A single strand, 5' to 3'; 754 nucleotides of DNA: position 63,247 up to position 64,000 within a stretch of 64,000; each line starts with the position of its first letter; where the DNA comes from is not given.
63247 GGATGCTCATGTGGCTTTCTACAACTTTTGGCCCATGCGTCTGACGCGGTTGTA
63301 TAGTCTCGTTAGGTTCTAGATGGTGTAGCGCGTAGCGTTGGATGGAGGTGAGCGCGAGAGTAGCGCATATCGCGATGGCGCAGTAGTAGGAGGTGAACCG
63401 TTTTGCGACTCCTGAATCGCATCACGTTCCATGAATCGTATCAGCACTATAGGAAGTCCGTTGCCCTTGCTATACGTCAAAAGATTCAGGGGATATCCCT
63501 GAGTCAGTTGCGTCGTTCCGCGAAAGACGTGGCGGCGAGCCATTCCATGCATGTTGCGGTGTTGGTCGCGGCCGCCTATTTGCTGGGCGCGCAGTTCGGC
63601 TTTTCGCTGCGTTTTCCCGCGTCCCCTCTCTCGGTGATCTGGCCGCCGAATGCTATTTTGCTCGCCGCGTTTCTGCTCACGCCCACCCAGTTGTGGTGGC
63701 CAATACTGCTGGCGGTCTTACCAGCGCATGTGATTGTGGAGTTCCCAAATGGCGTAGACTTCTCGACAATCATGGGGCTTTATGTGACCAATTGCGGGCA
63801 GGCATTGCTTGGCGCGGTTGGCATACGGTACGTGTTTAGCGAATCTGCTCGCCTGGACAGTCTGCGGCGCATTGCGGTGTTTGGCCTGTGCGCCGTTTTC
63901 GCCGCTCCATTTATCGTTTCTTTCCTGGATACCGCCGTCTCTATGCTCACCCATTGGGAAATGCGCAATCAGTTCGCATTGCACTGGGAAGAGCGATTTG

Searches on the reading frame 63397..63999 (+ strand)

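Call 42: search_protein_families(library=pfam, proteins=[window:63397-63999:+], max_evalue=0.001)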
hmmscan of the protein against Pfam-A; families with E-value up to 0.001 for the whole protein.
window:63397-63999:+ (201 aa): 1 family
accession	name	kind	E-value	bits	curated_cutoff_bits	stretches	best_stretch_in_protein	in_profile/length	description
PF05231.19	MASE1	-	7.3e-10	38.9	29.8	1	54-180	2-130/299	MASE1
